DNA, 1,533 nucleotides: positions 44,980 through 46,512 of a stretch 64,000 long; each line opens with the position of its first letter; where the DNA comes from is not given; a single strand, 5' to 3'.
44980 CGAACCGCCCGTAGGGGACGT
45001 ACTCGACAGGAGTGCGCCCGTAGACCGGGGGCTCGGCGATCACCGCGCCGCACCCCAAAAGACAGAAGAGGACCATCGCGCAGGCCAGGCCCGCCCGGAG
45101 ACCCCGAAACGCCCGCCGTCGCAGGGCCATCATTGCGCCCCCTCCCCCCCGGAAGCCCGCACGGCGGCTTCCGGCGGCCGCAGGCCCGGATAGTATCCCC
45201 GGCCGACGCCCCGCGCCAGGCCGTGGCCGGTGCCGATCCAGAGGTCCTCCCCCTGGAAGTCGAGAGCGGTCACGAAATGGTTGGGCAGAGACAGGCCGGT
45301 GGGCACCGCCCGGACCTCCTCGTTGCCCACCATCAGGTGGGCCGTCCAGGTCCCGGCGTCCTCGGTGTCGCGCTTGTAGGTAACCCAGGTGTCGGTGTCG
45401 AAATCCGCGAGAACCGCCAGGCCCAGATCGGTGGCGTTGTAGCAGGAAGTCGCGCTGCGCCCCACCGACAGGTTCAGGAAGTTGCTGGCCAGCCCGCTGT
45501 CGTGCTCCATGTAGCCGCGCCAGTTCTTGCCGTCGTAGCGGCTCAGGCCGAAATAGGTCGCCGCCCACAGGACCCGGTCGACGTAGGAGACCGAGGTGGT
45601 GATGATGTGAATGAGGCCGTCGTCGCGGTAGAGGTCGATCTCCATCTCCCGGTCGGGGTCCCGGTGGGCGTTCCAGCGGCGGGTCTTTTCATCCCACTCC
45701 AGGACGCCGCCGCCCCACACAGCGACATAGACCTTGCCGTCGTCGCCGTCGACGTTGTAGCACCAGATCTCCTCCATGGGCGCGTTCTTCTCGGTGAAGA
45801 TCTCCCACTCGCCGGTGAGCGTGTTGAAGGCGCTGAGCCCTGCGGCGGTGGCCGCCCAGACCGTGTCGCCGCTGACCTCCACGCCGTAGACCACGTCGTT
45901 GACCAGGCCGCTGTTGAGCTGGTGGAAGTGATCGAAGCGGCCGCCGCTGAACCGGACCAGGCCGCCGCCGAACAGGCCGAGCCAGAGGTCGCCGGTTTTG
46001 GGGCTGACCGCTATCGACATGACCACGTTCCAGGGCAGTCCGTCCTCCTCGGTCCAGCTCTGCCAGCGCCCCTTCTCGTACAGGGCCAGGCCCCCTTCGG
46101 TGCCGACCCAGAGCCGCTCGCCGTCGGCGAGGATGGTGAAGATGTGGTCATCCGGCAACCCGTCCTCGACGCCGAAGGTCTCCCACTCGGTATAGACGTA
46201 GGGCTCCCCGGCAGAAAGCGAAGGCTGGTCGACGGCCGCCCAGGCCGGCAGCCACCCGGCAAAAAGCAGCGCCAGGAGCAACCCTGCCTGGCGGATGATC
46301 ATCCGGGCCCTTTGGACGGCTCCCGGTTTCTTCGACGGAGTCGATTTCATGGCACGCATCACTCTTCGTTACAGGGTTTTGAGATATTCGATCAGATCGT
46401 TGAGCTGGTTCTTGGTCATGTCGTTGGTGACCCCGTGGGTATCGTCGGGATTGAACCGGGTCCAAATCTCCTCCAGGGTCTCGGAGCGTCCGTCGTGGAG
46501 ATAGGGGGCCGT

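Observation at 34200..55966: Nine-gene, translationally coupled operon of exported haem, beta-propeller and FG-GAP/TPR proteins, bracketed by a Cache kinase and a sigma54 regulator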

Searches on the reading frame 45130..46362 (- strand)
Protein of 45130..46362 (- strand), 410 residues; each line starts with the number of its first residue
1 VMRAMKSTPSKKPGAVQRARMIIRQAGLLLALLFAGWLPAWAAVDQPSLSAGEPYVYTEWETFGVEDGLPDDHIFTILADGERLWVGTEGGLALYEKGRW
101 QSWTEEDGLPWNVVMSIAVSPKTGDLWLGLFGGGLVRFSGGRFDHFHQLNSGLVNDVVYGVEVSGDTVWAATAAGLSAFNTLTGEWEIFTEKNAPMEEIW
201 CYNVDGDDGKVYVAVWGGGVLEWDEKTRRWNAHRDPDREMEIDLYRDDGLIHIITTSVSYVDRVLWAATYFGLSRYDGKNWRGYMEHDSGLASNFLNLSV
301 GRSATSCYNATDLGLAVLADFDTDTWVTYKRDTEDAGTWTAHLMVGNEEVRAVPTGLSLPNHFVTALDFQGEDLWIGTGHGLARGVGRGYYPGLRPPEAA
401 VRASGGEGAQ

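Call 6: search_protein_families(library=pfam, proteins=[window:45130-46362:-], max_evalue=0.01)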
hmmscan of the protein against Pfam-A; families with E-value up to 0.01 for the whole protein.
window:45130-46362:- (410 aa): 1 family
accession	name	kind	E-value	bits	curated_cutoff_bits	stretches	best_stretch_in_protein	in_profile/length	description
PF07494.17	Reg_prop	-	1.1e-06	28.6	20.4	0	68-90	1-24/24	Two component regulator propeller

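Call 47: search_protein_families(library=ncbifam, proteins=[window:45130-46302:-], max_evalue=0.001)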
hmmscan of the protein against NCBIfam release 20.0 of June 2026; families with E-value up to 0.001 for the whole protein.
window:45130-46302:- (390 aa): 1 family
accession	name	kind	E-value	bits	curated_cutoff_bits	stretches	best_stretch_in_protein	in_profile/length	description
NF045728.1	glycosyl_F510_1955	equivalog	3.5e-05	23.2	175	0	53-85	6-40/246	F510_1955 family glycosylhydrolase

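Call 53: find_homologous_proteins(query=window:45130-46302:-, max_evalue=1e-10)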
Query window:45130-46302:- (390 aa): 3589 proteins with E <= 1e-10 among 8000 candidates; the best 120 are listed.
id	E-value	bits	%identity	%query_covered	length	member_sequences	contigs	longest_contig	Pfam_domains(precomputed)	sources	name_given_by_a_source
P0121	1.5e-268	909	100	100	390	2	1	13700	PF07494.18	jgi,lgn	-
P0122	3.6e-197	674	73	99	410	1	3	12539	PF07494.18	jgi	jgi:ligand-binding sensor domain-containing protein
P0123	9.3e-195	666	77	94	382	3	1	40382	PF07494.18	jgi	jgi:hypothetical protein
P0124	1.4e-194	665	80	89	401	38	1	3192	PF07494.18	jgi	jgi:ligand-binding sensor domain-containing protein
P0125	1.2e-193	662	79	87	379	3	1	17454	PF07494.18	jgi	jgi:ligand-binding sensor domain-containing protein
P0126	1.6e-193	662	75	94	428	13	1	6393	PF07494.18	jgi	jgi:ligand-binding sensor domain-containing protein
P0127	2.4e-193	661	77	92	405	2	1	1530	PF07494.18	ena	-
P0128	2.7e-193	661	79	91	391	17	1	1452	PF07494.18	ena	-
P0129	4.7e-193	660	75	98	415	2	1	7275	PF07494.18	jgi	jgi:ligand-binding sensor domain-containing protein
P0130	4.8e-193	660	76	95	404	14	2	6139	PF07494.18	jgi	-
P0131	8.9e-193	659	74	97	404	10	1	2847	PF07494.18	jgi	jgi:ligand-binding sensor domain-containing protein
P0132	1.0e-192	659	78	90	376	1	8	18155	PF07494.18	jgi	jgi:ligand-binding sensor domain-containing protein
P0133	1.0e-192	659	74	96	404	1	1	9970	PF07494.18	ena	-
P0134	1.8e-192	658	72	96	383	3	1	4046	PF07494.18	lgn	-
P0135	4.7e-192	657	76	92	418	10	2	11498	PF07494.18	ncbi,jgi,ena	-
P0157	1.8e-188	645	73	94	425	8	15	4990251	PF07494.18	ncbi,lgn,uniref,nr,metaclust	ncbi:ligand-binding sensor domain-containing protein [Syntrophobacter fumaroxidans]|uniref:Two compo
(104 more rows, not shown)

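Call 55: find_encoding_contigs(protein=P0157, flank=10000, max_places=1)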
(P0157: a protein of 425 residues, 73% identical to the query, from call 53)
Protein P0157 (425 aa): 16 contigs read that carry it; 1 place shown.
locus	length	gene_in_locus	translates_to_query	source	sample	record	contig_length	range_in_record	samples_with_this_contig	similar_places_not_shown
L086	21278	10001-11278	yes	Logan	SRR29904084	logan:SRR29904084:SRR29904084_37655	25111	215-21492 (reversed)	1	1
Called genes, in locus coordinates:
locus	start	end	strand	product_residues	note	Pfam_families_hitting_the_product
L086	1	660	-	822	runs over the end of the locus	PF21088:MS_channel_1st (weak), PF00924:MS_channel_2nd, PF21082:MS_channel_3rd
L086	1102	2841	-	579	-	PF13884:Peptidase_S74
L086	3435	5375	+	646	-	PF07676:PD40 (faint), PF26549:Tricorn_N (faint), PF18582:HZS_alpha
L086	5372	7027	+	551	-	PF01839:FG-GAP (faint), PF13517:FG-GAP_3, PF07593:UnbV_ASPIC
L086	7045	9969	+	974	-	PF13435:Cytochrome_C554, PF14522:Cytochrome_C7 (faint), PF14537:Cytochrom_c3_2 (faint), PF22113:Mtrc-MtrF_II-IV_dom (weak), PF13435:Cytochrome_C554, PF02239:Cytochrom_D1 (faint), PF25174:Beta-prop_THOC3 (weak), PF10282:Lactonase (weak), +2 more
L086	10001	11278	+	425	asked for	PF07494:Reg_prop (faint)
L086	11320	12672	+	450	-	PF13458:Peripla_BP_6, PF13433:Peripla_BP_5 (faint), PF01094:ANF_receptor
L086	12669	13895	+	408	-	PF13458:Peripla_BP_6, PF01094:ANF_receptor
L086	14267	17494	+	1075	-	PF07719:TPR_2 (faint), PF13428:TPR_14 (faint), PF13431:TPR_17 (faint), PF13432:TPR_16, PF12895:ANAPC3, PF14559:TPR_19, PF13517:FG-GAP_3, PF07593:UnbV_ASPIC, +5 more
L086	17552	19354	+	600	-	PF01839:FG-GAP (faint), PF13517:FG-GAP_3, PF07593:UnbV_ASPIC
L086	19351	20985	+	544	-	PF14559:TPR_19, PF03704:BTAD (weak), PF23914:TPR_CcmH_CycH, PF13432:TPR_16, PF14559:TPR_19 (weak), PF13414:TPR_11 (weak), PF14559:TPR_19 (weak), PF13432:TPR_16, +19 more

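Call 61: predict_structure(alignment_id=A4)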
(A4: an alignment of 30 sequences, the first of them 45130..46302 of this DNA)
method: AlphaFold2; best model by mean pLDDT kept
length: 390 residues; sequences in the alignment: 30
mean_pLDDT: 88.3   pTM: 0.86
mean pLDDT of the five models: 88.3, 85.8, 85.7, 85.1, 83.7
residues with pLDDT >= 90: 292; 70-90: 39; 50-70: 36; < 50: 23
segments of 3 or more residues with pLDDT < 50: 20-24, 220-222, 379-390
pLDDT, mean of each block of 10 residues (from residue 1): 55 55 61 95 97 98 98 97 97 98 97 96 96 96 97 95 94 71 93 90 92 68 58 91 95 92 92 95 98 98 97 95 97 97 96 97 98 78 35
secondary structure, 60 per line:
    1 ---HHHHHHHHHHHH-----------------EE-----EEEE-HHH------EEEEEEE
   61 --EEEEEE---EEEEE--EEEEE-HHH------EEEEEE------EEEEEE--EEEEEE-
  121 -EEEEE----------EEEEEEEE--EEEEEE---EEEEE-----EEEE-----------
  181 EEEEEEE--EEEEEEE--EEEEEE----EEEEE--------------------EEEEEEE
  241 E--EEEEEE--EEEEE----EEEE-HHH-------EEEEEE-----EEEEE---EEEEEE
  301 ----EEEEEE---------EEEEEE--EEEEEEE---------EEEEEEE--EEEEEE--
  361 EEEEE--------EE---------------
elements in order: H4-15 E40-43 E54-60 E63-68 E72-76 E79-83 E94-99 E106-111 E114-119 E122-126 E137-144 E147-152 E156-160 E166-169 E181-187 E190-196 E199-204 E209-213 E234-241 E244-249 E252-256 E261-264 E276-281 E287-291 E295-300 E305-310 E320-325 E328-334 E344-350 E353-358 E361-365

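Call 65: fold_search(model_id=the predicted structure, library=pdb)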
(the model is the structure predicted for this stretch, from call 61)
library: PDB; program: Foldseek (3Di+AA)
matches with E <= 10: 1863; with E <= 0.001: 1519
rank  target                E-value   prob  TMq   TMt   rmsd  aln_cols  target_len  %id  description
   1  4a2m_D                3.6e-13  1.00  0.65  0.36   5.1       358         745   17  Structure of the periplasmic domain of the heparin and heparan sulphate sensing hybrid two component system BT4663 in  (released 2012-05-02)
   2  3v9f_A                4.7e-13  1.00  0.59  0.33   5.2       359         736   18  Crystal Structure of the extracellular domain of the putative hybrid two component system BT3049 from B. thetaiotaomic (released 2012-03-14)
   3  3ott_B                5.4e-13  1.00  0.57  0.32   6.9       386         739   14  Crystal Structure of the extracellular domain of the putative one component system BT4673 from B. thetaiotaomicron (released 2011-08-10)
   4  4a2l_C                8.1e-13  1.00  0.64  0.35   3.7       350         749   15  Structure of the periplasmic domain of the heparin and heparan sulphate sensing hybrid two component system BT4663 in  (released 2012-05-02)
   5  4a2m_B                9.4e-13  1.00  0.61  0.33   5.6       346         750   18  Structure of the periplasmic domain of the heparin and heparan sulphate sensing hybrid two component system BT4663 in  (released 2012-05-02)
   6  4a2l_B                1.3e-12  1.00  0.41  0.24  13.8       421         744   14  Structure of the periplasmic domain of the heparin and heparan sulphate sensing hybrid two component system BT4663 in  (released 2012-05-02)
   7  4a2l_D                2.0e-12  1.00  0.62  0.34   4.0       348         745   16  Structure of the periplasmic domain of the heparin and heparan sulphate sensing hybrid two component system BT4663 in  (released 2012-05-02)
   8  4a2m_A                2.4e-12  1.00  0.60  0.33   6.0       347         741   17  Structure of the periplasmic domain of the heparin and heparan sulphate sensing hybrid two component system BT4663 in  (released 2012-05-02)
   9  4a2l_A                3.8e-12  1.00  0.63  0.34   3.7       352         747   16  Structure of the periplasmic domain of the heparin and heparan sulphate sensing hybrid two component system BT4663 in  (released 2012-05-02)
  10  3va6_B                4.3e-12  1.00  0.61  0.34   5.8       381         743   13  Crystal Structure of the extracellular domain of the putative hybrid two component system BT4673 from B. thetaiotaomic (released 2012-06-13)
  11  4a2m_C                4.7e-12  1.00  0.64  0.35   4.6       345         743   17  Structure of the periplasmic domain of the heparin and heparan sulphate sensing hybrid two component system BT4663 in  (released 2012-05-02)
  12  3ott_A                4.7e-12  1.00  0.60  0.33   5.2       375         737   15  Crystal Structure of the extracellular domain of the putative one component system BT4673 from B. thetaiotaomicron (released 2011-08-10)
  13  4a2l_F                6.4e-12  1.00  0.63  0.34   3.9       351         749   16  Structure of the periplasmic domain of the heparin and heparan sulphate sensing hybrid two component system BT4663 in  (released 2012-05-02)
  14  6g6o_A                6.4e-12  1.00  0.52  0.61   6.5       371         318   13  Crystal structure of the computationally designed Ika8 protein: crystal packing No.1 in P63 (released 2018-11-28)
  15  6g6m                  7.4e-12  1.00  0.53  0.62   5.4       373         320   11  Crystal structure of the computationally designed Tako8 protein in P42212 (released 2018-11-28)
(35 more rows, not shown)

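Call 95: search_protein_representatives(protein=window:45130-46302:-)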
Query: 390 residues. Proteins with E-value up to 0.001 (for the whole library): 47092; up to 1e-10: 20183; up to 1e-30: 2301. The best 150 are listed.
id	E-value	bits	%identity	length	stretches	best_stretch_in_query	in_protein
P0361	8.8e-120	417.0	55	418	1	12-375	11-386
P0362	1.7e-105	369.9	58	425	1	10-302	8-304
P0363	3.0e-105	369.1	53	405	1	36-368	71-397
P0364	6.1e-100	351.6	63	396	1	27-286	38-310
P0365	9.2e-97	341.1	50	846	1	37-386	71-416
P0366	2.2e-94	333.3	48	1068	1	33-369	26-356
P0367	7.3e-91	321.7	48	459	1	34-364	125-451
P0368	2.9e-89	316.4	72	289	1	8-209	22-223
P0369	6.6e-88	311.9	61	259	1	31-252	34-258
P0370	1.6e-85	304.1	49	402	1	35-367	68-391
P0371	3.1e-84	299.8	34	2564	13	38-160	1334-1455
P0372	3.3e-82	293.2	47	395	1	33-363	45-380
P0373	3.8e-80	286.4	52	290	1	37-271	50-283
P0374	1.3e-78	281.3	30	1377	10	39-171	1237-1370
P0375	1.8e-78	280.8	58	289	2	116-316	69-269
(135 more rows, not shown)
